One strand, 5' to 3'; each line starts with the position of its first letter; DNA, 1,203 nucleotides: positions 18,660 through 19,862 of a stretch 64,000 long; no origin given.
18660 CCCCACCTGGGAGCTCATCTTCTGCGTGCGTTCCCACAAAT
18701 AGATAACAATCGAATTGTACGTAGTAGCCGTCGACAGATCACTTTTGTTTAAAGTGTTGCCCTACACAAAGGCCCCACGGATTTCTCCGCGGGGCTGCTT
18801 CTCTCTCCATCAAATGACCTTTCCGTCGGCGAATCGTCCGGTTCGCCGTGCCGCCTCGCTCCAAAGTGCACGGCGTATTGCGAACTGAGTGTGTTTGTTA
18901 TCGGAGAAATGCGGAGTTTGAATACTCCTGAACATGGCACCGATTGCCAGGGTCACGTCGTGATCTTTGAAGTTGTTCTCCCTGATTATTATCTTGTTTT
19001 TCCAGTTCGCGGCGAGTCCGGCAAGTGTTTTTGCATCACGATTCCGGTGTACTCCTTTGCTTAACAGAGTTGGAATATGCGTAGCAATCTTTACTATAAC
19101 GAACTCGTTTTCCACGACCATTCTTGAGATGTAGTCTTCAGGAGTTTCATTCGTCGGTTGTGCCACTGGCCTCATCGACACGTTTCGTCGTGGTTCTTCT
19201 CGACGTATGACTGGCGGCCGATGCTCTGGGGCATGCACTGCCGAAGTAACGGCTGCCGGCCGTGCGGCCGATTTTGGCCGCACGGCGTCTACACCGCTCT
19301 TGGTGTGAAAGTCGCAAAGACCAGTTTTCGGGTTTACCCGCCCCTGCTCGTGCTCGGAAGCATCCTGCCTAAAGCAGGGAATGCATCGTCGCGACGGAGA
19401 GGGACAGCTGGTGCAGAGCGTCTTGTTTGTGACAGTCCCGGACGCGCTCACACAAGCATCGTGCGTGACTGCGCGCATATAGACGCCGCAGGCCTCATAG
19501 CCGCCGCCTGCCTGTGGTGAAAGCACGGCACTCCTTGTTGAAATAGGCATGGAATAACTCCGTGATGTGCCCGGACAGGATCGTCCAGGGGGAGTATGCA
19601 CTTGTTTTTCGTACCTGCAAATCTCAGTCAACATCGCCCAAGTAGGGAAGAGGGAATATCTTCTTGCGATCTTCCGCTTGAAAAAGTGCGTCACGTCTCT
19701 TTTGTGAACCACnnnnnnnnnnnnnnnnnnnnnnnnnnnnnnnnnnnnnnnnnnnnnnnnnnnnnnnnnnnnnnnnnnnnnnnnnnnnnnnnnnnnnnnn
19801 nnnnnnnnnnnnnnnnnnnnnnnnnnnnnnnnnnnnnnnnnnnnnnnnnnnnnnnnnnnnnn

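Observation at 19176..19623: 450-bp GC-rich (~65%), hairpin-dense block between dinB and the downstream ORF: Zn-ribbon coding region or structured RNA?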

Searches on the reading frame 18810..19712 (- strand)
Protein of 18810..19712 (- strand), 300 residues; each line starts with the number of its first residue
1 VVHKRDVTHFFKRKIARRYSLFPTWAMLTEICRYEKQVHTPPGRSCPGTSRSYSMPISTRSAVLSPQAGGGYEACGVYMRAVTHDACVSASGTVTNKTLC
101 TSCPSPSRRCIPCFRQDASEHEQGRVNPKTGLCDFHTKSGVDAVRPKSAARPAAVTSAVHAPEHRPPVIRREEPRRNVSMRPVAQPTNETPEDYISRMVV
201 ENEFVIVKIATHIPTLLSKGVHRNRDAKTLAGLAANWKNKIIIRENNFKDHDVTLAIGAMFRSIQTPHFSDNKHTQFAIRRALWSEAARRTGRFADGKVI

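Call 5: search_protein_families(library=pfam, proteins=[window:18810-19712:-], max_evalue=1)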
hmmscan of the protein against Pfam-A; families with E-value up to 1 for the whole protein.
window:18810-19712:- (300 aa): 0 families

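Call 6: search_protein_families(library=ncbifam, proteins=[window:18810-19712:-], max_evalue=1)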
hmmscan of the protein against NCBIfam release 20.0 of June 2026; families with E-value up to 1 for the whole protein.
window:18810-19712:- (300 aa): 0 families

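Call 7: find_homologous_proteins(query=window:18810-19712:-, max_evalue=0.001)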
Query window:18810-19712:- (300 aa): 1 proteins with E <= 0.001 among 4102 candidates.
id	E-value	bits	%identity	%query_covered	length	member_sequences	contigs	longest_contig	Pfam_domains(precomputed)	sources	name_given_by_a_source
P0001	2.1e-157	541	100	79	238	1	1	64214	-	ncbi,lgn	-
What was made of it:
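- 18810..19550 (-): Gene X, 246 aa (stop codon included). It is an uncharacterised protein with a Cys7His N-domain, a Pro/Arg/Ala-rich linker and a helical, HTH-like C-domain. The database gene call (P0001, 238 aa) starts at GTG 19526 (call 7).
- The gene looked like an orphan by word-index search (call 7).
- Tried and rejected: The single-sequence search found only the protein itself (call 7).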

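Call 8: find_encoding_contigs(protein=P0001, flank=3000, max_places=3)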
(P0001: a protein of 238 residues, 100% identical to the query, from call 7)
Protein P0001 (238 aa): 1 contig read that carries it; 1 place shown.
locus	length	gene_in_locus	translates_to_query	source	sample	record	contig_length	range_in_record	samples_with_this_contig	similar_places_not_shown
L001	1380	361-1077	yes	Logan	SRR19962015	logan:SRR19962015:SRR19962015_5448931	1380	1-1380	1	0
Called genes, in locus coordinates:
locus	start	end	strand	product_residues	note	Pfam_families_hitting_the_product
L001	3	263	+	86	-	?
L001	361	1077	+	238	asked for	-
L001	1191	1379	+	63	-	?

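Call 19: search_protein_representatives(protein=window:18810-19550:-)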
Query: 246 residues. Proteins with E-value up to 0.001 (for the whole library): 34; up to 1e-10: 7; up to 1e-30: 1. The best 34 are listed.
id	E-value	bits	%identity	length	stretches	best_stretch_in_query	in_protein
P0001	1.8e-158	541.7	100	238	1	10-246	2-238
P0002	1.8e-19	86.7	43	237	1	13-135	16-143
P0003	3.9e-17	79.1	31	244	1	10-218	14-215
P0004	4.4e-17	78.9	43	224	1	1-124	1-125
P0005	3.5e-14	69.4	43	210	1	14-112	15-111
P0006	1.7e-12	63.9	39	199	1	45-177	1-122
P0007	1.3e-11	61.0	45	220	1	13-95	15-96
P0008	8.8e-10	55.0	35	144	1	17-133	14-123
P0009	1.0e-07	48.3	38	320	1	25-109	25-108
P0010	2.1e-07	47.3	33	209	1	12-124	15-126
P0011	2.5e-07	47.0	39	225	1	18-99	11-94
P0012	3.1e-07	46.7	37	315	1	25-138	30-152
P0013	5.3e-07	45.9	25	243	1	26-216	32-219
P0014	2.8e-06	43.6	32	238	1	27-130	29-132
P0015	4.3e-06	43.0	37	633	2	21-89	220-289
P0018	4.1e-05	39.7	27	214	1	26-113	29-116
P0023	1.3e-04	38.1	40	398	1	37-110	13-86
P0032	6.2e-04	35.9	35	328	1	29-95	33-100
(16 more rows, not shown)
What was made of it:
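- On Protein-coding sequence under purifying selection: 34 proteins match at E<1e-3, including X itself; the best homologue is at 2e-19 (call 19).
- All homologues match within residues 1-218, always covering the Cys-rich domain that the block encodes (call 19). Homologues match at E 2e-19 (call 19).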

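Call 25: search_protein_families(library=pfam, alignment_id=A1, max_evalue=0.01)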
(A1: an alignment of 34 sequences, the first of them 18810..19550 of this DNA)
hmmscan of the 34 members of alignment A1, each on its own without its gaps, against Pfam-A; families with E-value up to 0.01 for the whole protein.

A. member 1, window:18810-19550:- (246 aa): 0 families

B. families by the number of members that match (of 34 scanned): 14 families
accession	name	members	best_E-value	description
PF02195.25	ParB_N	5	9.5e-16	ParB N-terminal domain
PF17762.8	HTH_ParB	4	1.1e-09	ParB HTH domain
PF00196.25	GerE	2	0.00057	Bacterial regulatory proteins, luxR family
PF01381.28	HTH_3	1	6.5e-11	Helix-turn-helix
PF13560.12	HTH_31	1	4.6e-06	Helix-turn-helix domain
PF13443.12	HTH_26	1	9e-06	Cro/C1-type HTH DNA-binding domain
PF12844.13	HTH_19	1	1.7e-05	Helix-turn-helix domain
PF13404.12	HTH_AsnC-type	1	4.7e-05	AsnC-type helix-turn-helix domain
PF13412.12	HTH_24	1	8.1e-05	Winged helix-turn-helix DNA-binding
PF08281.18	Sigma70_r4_2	1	0.00071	Sigma-70, region 4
PF19610.4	DUF6115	1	0.0015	Family of unknown function (DUF6115)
PF09077.16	Phage-MuB_C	1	0.0021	Mu B transposition protein, C terminal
PF13401.12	AAA_22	1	0.0032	AAA domain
PF12840.13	HTH_20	1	0.0045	Helix-turn-helix domain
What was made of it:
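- Closest known: LuxR/GerE. Same: Some homologues hit Pfam GerE or Sigma70_r4_2 (call 25).
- Closest known: Zinc ribbons and other small Cys-rich zinc-binding modules. Different: No Pfam zinc-finger family matches (calls 5, 25).
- Homologues carry ParB_N plus HTH_ParB, GerE, HTH_3 or Sigma70_r4_2 at the C-terminus (call 25).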

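Call 27: find_encoding_contigs(protein=P0002, flank=6000, max_places=4)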
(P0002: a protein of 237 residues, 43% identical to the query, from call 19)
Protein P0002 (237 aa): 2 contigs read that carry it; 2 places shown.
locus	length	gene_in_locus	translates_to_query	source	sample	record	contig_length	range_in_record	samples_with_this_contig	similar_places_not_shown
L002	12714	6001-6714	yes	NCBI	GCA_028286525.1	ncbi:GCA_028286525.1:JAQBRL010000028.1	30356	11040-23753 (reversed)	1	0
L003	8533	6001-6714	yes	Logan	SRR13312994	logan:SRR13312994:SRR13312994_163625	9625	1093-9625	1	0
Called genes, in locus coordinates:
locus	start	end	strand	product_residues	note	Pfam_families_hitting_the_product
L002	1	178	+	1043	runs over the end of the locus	PF00873:ACR_tran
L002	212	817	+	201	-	PF09335:VTT_dom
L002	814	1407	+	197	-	PF09335:VTT_dom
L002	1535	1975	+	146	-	-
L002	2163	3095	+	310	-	-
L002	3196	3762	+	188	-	PF00717:Peptidase_S24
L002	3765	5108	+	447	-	PF00817:IMS, PF11799:IMS_C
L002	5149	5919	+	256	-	PF06831:H2TH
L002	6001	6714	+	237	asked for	-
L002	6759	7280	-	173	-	PF02678:Pirin, PF07883:Cupin_2 (faint), PF17954:Pirin_C_2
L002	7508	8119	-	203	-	PF02525:Flavodoxin_2, PF03358:FMN_red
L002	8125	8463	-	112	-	-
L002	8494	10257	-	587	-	PF00578:AhpC-TSA, PF08534:Redoxin, PF13905:Thioredoxin_8 (weak), PF17991:Thioredoxin_10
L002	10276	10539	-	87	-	PF01541:GIY-YIG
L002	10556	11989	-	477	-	PF00083:Sugar_tr, PF06609:TRI12, PF07690:MFS_1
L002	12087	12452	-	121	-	PF05014:Nuc_deoxyrib_tr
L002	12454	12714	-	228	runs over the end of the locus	-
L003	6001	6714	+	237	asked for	-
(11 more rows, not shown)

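Call 28: find_encoding_contigs(protein=P0004, flank=6000, max_places=4)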
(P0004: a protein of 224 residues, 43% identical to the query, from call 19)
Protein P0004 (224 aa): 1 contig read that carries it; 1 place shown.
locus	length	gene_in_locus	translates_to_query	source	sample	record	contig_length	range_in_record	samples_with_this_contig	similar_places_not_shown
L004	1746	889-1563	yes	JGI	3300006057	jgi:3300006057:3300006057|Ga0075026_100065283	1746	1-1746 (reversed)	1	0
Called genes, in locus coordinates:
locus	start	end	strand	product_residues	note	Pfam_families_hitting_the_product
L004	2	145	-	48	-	?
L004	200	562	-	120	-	-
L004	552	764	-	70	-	PF12844:HTH_19, PF01381:HTH_3, PF13560:HTH_31 (weak)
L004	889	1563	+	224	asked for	-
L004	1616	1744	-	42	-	?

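Call 29: find_encoding_contigs(protein=P0003, flank=6000, max_places=3)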
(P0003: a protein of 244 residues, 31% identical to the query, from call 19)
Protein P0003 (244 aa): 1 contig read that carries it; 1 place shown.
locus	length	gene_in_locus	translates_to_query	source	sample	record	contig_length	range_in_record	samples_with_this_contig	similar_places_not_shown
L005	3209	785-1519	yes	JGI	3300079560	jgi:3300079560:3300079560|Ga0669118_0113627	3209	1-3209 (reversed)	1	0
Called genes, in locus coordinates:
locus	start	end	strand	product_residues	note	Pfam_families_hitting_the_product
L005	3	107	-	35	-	?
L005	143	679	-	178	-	PF13539:Peptidase_M15_4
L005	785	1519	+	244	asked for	-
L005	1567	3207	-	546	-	?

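Call 30: find_encoding_contigs(protein=P0005, flank=6000, max_places=3)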
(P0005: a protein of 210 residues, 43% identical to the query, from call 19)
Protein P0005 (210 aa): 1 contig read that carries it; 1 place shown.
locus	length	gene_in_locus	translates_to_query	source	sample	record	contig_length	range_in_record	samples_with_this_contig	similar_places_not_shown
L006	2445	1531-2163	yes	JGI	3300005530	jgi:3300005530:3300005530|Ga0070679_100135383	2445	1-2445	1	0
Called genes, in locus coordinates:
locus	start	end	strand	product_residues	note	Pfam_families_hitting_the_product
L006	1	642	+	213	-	?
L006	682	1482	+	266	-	PF06831:H2TH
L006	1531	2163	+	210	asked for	-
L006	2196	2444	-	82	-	?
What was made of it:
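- The nei-like gene found between dinB and X in relatives is missing here (calls 27, 30).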

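Call 31: find_encoding_contigs(protein=P0007, flank=6000, max_places=3)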
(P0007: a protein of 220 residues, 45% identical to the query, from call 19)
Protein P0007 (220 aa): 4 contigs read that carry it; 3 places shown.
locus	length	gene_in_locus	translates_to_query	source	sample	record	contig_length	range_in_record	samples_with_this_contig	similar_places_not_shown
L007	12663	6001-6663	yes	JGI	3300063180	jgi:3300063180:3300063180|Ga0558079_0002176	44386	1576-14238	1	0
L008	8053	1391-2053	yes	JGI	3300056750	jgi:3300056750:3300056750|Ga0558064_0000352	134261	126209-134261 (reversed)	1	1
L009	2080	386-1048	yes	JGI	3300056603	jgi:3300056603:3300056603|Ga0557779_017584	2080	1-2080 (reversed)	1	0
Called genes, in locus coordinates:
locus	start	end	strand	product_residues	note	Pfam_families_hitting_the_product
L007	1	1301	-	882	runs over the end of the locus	PF00772:DnaB, PF03796:DnaB_C, PF13481:AAA_25, PF14890:Intein_splicing, PF14528:LAGLIDADG_3, PF03796:DnaB_C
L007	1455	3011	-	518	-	PF01406:tRNA-synt_1e, PF09334:tRNA-synt_1g, PF23493:CysS_C (weak)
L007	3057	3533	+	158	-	-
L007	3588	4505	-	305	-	PF01544:CorA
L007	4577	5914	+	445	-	PF00595:PDZ, PF13180:PDZ_2, PF17820:PDZ_6, PF03572:Peptidase_S41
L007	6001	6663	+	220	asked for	-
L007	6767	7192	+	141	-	PF01281:Ribosomal_L9_N, PF03948:Ribosomal_L9_C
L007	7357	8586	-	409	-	-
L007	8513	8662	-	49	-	-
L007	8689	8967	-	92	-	PF01016:Ribosomal_L27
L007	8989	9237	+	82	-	-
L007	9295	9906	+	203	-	PF00929:RNase_T, PF16473:Rv2179c-like (weak)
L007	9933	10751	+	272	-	PF18306:LDcluster4, PF03641:Lysine_decarbox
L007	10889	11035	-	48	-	-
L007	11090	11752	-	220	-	-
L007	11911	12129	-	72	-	-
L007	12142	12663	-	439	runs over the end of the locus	PF01566:Nramp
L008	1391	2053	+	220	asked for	-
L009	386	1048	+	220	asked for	-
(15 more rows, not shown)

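Call 51: predict_structure(alignment_id=A1)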
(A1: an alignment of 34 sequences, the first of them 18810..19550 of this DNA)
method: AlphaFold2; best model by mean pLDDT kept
length: 246 residues; sequences in the alignment: 34
mean_pLDDT: 73.5   pTM: 0.42
mean pLDDT of the five models: 73.5, 70.4, 70.5, 70.0, 69.4
residues with pLDDT >= 90: 30; 70-90: 121; 50-70: 75; < 50: 20
segments of 3 or more residues with pLDDT < 50: 1-7, 102-106
pLDDT, mean of each block of 10 residues (from residue 1): 44 70 90 88 85 88 89 90 97 70 50 56 53 79 84 67 57 52 65 79 79 83 83 77 53
secondary structure, 60 per line:
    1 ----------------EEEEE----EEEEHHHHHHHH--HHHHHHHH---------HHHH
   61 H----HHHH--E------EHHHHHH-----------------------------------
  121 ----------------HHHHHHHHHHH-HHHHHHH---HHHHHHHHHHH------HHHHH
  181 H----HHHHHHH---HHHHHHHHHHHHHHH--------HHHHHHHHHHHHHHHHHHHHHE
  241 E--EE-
elements in order: E17-21 E26-29 H30-37 H40-47 H57-61 H66-69 H80-85 H137-147 H149-155 H159-169 H176-181 H186-192 H196-210 H219-239
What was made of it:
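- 19149..19274 (-): Pro/Arg/Ala-rich linker (residues 93-134), predicted disordered and not conserved in sequence. pLDDT 50-56 over residues 100-130 (call 51).
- In the full-length model the N-domain is confident, the linker is disordered and the C-domain is helical (call 51).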

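Call 53: fold_search(model_id=the predicted structure, library=pdb)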
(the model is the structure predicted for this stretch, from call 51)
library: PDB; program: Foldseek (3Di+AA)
matches with E <= 10: 49; with E <= 0.001: 0
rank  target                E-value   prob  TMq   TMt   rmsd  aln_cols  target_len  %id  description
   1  8fih_B                8.4e-01  0.09  0.10  0.18  12.7       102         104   16  Multi-state design of two-state switchable hinge proteins (released 2023-08-16)
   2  4gvp_A                1.1e+00  0.33  0.16  0.18  10.8        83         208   14  Crystal Structure of the Response Regulator Protein VraR from Staphylococcus aureus (released 2013-05-08)
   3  5en8_A                1.6e+00  0.06  0.13  0.15  12.0       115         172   13  Crystal structure of the N-terminal region of Smu1 (released 2016-04-20)
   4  5xt2_A                1.8e+00  0.20  0.15  0.17  11.6        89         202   17  Crystal structures of full-length FixJ from B. japonicum crystallized in space group P212121 (released 2018-05-23)
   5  5xt2_E                1.9e+00  0.21  0.17  0.19   7.0        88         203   17  Crystal structures of full-length FixJ from B. japonicum crystallized in space group P212121 (released 2018-05-23)
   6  5xso                  2.5e+00  0.15  0.15  0.18   7.4        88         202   19  Crystal structure of full-length FixJ from B. japonicum crystallized in space group C2221 (released 2018-05-23)
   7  5en6_A                2.6e+00  0.05  0.12  0.15  12.1       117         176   11  Crystal structure of the Smu1-RED complex (SeMet) of Caenorhabditis elegans (released 2016-04-20)
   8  2esn_D                3.2e+00  0.11  0.16  0.14   7.2        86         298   13  The crystal structure of probable transcriptional regulator PA0477 from Pseudomonas aeruginosa (released 2005-11-01)
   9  3rrw_B                3.5e+00  0.16  0.22  0.22   7.9       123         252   11  Crystal structure of the TL29 protein from Arabidopsis thaliana (released 2011-08-03)
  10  7x1k_B                3.7e+00  0.18  0.17  0.45   5.7        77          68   18  Crystal structure of the flagellar expression regulator DegU from Listeria monocytogenes (released 2022-08-10)
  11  5xt2_B                3.7e+00  0.11  0.15  0.18  11.4        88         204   17  Crystal structures of full-length FixJ from B. japonicum crystallized in space group P212121 (released 2018-05-23)
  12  3onq_A                3.9e+00  0.12  0.18  0.17  10.8       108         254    8  Crystal Structure of Regulator of Polyketide Synthase Expression BAD_0249 from Bifidobacterium adolescentis (released 2010-09-08)
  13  8a5r                  4.1e+00  0.18  0.19  0.22   5.9        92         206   13  Crystal structure of light-activated DNA-binding protein EL222 from Erythrobacter litoralis crystallized and measured in (released 2023-07-05)
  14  3p7n_A                4.3e+00  0.20  0.21  0.26   5.3        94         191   10  Crystal structure of light activated transcription factor El222 from Erythrobacter litoralis (released 2011-05-25)
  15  3t3v                  4.3e+00  0.09  0.18  0.11  11.8       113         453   12  Calcium-Dependent Protein Kinase 1 from Toxoplasma gondii (TgCDPK1) in complex with Bumped Kinase Inhibitor, RM-1-87 (released 2012-03-14)
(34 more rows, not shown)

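Call 58: search_protein_families(library=pfam, proteins=[L002:5149-5919:+], max_evalue=0.001)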
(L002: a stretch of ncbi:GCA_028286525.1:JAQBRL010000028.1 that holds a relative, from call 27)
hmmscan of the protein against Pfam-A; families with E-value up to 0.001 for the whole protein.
L002:5149-5919:+ (256 aa): 1 family
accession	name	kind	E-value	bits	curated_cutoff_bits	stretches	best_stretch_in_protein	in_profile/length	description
PF06831.19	H2TH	-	1e-09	38.7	34.7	1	130-196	11-76/93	Formamidopyrimidine-DNA glycosylase H2TH domain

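Call 73: list_cluster_members(proteins=[P0001, P0002, P0018, P0032, P0015, P0023, P0012])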
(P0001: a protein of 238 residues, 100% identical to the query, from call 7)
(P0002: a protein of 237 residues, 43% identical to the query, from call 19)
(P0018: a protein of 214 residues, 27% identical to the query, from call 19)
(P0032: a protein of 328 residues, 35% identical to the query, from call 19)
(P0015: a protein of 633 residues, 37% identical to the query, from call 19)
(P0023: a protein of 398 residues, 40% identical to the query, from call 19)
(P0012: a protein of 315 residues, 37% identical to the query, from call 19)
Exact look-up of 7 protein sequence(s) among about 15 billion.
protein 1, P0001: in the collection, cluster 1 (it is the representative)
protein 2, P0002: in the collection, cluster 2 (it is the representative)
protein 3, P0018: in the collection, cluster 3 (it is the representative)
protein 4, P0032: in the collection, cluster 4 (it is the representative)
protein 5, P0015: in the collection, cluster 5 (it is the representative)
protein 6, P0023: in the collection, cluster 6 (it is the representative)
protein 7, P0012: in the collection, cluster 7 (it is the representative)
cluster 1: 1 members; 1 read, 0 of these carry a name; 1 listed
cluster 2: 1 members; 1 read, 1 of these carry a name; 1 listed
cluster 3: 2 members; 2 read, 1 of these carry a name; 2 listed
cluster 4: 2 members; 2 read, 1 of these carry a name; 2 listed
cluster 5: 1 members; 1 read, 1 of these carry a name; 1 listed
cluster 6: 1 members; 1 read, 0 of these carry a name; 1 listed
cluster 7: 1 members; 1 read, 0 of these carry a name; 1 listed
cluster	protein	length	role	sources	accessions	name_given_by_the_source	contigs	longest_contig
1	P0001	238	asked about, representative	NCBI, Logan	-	-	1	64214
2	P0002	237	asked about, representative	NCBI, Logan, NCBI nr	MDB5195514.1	MAG: hypothetical protein JWO84_698 [Parcubacteria group bacterium] | hypothetical protein [Parcubacteria group bacterium]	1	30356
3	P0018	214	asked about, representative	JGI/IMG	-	-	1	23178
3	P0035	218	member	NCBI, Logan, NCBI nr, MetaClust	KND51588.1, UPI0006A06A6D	MAG: hypothetical protein AB202_03420 [Parcubacteria bacterium C7867-007] | status=active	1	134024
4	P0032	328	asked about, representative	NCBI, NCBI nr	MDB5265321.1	MAG: hypothetical protein JWM39_34 [Parcubacteria group bacterium] | hypothetical protein [Parcubacteria group bacterium]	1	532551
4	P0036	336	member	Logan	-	-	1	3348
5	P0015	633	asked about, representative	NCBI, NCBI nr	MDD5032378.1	MAG: ParB N-terminal domain-containing protein [Patescibacteria group bacterium] | ParB N-terminal domain-containing protein [Patescibacteria group bacterium]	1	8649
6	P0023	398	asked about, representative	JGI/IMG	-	-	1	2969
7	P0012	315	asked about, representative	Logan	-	-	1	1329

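Call 88: find_encoding_contigs(protein=P0006, flank=5000, max_places=2)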
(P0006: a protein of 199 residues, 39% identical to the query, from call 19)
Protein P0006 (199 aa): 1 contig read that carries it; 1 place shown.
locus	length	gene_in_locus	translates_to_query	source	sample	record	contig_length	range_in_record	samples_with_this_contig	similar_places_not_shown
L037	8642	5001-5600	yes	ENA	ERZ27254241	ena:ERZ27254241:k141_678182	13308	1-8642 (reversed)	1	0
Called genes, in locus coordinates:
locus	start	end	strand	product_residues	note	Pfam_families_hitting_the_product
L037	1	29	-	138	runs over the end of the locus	PF00075:RNase_H, PF13456:RVT_3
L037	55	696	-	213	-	-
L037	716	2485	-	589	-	PF01368:DHH, PF02272:DHHA1, PF17768:RecJ_OB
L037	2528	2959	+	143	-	PF11969:DcpS_C, PF01230:HIT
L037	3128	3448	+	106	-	-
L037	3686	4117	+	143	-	-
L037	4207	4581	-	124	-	-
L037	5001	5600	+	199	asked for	-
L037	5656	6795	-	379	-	PF00162:PGK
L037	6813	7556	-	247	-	PF00121:TIM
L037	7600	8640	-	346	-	?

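Call 89: find_encoding_contigs(protein=P0011, flank=5000, max_places=2)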
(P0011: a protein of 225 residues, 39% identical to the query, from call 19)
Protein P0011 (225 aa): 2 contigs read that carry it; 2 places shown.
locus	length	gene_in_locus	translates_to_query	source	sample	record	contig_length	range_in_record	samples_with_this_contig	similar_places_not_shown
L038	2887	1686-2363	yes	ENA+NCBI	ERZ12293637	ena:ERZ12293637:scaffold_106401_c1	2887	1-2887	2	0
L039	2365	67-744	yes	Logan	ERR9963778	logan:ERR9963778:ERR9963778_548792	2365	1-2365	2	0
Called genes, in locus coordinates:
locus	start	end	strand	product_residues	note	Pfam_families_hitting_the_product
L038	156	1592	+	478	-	PF03951:Gln-synt_N, PF00120:Gln-synt_C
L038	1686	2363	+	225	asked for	-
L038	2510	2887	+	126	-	?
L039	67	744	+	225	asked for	-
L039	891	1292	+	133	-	PF02469:Fasciclin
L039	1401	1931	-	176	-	-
